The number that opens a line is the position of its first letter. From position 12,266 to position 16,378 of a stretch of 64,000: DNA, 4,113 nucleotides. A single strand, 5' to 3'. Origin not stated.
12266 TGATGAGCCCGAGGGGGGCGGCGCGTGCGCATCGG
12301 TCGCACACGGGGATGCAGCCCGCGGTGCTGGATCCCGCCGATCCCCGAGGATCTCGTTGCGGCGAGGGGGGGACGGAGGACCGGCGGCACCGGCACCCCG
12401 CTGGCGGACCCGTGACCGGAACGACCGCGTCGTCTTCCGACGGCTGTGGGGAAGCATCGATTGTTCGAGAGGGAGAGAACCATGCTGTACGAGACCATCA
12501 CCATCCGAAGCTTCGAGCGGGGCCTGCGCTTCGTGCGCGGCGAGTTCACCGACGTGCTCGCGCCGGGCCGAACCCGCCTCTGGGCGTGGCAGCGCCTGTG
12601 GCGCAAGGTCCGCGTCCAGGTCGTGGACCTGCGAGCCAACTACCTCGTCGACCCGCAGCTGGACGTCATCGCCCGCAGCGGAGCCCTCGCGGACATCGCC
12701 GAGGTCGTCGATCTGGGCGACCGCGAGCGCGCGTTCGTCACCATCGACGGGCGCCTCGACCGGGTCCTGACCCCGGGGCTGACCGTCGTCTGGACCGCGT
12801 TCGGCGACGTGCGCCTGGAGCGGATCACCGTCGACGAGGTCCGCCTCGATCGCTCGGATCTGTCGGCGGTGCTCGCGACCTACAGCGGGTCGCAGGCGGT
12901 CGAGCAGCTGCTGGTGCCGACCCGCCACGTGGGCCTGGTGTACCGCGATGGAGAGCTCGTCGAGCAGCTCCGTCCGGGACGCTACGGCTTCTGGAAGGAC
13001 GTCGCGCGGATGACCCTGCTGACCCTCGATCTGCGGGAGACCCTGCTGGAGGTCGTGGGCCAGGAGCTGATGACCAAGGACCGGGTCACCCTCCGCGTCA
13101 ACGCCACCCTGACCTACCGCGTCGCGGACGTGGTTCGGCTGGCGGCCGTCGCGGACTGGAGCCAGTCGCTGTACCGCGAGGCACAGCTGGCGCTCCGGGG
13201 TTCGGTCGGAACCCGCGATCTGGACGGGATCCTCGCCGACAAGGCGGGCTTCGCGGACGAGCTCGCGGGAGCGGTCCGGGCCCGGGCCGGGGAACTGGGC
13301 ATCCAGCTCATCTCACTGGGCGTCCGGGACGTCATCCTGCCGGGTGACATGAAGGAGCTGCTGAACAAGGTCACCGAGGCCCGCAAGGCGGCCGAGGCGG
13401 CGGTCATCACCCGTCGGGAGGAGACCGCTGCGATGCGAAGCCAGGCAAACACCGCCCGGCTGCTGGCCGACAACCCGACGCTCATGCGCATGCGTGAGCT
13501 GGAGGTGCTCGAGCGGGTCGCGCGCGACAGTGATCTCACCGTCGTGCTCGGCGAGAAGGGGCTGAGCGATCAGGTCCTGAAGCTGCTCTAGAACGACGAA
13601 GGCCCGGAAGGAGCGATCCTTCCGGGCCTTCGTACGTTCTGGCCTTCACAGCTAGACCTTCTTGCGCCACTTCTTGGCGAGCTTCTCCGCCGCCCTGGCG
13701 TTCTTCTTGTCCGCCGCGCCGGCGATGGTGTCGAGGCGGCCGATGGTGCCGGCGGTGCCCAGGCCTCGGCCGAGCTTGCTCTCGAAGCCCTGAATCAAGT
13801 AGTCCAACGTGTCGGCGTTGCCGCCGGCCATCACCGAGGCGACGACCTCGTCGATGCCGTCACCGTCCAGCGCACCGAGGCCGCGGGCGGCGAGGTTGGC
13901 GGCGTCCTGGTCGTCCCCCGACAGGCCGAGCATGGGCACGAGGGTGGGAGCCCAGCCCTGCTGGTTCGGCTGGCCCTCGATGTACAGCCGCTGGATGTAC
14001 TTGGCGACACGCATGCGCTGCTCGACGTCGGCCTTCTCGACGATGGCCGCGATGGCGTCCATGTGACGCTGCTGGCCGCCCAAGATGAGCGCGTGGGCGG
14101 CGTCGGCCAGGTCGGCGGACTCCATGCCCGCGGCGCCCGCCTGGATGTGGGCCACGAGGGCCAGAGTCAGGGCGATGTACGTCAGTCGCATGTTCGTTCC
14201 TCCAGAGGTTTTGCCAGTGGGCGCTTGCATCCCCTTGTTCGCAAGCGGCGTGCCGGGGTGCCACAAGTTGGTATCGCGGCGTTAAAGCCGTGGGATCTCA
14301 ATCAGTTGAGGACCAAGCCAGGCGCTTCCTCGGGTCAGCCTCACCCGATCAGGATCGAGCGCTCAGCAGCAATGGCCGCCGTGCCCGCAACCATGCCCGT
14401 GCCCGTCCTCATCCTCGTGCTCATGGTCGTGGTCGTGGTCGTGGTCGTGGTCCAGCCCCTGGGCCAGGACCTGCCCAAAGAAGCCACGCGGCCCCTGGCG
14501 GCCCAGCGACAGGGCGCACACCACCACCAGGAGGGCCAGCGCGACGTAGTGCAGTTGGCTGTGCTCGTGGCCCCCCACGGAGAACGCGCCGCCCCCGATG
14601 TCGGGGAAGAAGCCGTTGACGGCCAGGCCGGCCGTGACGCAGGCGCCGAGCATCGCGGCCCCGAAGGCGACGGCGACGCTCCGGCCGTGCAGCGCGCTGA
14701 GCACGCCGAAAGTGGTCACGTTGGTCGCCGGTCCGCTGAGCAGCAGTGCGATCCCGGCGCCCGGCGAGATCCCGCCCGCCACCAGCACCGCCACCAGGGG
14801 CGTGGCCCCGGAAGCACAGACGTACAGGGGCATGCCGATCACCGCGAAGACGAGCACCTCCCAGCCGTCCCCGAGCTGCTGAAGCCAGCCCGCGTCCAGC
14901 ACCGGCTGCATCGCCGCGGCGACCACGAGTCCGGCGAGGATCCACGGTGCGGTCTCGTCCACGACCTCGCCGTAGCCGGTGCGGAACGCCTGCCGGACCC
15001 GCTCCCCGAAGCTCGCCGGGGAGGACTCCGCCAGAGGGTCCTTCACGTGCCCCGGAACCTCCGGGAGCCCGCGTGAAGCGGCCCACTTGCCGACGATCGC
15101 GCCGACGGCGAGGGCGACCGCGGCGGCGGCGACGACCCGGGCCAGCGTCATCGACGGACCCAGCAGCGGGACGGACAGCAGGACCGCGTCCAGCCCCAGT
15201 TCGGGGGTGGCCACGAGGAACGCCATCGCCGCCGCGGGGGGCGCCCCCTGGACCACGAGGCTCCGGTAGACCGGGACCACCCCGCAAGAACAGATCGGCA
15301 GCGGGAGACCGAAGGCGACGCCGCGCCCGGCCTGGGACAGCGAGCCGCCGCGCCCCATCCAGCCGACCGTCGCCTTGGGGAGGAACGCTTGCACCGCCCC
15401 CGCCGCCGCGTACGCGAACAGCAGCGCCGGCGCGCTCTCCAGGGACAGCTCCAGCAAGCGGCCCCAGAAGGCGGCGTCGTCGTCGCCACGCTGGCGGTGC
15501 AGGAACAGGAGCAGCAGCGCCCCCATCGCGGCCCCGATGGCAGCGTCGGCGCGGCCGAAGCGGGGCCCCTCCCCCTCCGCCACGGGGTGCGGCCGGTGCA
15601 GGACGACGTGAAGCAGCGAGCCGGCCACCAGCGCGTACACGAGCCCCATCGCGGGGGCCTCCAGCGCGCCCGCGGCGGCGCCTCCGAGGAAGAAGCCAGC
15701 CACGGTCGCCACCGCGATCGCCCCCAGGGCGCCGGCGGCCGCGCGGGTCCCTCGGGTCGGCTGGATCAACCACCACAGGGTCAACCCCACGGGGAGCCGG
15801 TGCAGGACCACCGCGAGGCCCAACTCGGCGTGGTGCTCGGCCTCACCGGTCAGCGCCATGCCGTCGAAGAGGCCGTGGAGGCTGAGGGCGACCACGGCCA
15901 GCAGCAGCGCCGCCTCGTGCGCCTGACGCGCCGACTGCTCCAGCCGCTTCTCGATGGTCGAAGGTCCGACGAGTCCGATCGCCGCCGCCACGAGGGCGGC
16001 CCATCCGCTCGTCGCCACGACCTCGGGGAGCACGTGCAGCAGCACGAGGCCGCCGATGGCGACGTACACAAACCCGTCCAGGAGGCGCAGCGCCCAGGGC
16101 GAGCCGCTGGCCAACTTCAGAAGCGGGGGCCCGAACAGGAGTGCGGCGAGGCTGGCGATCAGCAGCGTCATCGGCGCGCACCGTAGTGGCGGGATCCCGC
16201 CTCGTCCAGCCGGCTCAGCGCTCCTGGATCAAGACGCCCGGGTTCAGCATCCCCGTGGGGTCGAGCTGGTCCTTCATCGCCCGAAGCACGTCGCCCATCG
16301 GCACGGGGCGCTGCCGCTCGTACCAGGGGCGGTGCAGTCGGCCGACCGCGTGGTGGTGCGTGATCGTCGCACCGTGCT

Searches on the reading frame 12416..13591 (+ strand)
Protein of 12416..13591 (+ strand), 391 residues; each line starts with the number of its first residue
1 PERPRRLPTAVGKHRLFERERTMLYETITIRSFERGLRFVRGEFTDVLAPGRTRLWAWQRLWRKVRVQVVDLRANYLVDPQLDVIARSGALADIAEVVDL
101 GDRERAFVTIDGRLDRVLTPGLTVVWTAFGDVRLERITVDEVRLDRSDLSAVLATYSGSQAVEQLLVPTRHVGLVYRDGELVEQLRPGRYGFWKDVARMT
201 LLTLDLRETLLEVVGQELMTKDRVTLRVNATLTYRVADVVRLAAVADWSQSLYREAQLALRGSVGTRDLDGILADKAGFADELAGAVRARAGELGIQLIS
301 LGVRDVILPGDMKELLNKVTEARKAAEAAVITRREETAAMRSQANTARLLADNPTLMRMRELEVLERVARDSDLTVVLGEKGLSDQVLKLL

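Call 19: search_protein_families(library=pfam, proteins=[window:12416-13591:+], max_evalue=0.001)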
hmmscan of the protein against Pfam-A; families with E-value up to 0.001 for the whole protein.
window:12416-13591:+ (391 aa): 1 family
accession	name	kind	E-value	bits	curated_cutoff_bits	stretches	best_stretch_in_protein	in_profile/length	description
PF01145.31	Band_7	-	4.2e-28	99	23.6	1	167-336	3-175/176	SPFH domain / Band 7 family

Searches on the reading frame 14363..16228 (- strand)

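Call 19: search_protein_families(library=pfam, proteins=[window:14363-16228:-], max_evalue=0.001)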
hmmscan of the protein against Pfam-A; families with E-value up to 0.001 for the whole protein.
window:14363-16228:- (621 aa): 1 family
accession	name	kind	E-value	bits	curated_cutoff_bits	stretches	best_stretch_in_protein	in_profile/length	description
PF03773.19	ArsP_1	-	8.6e-37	127.3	32.3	1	261-537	12-292/294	Predicted permease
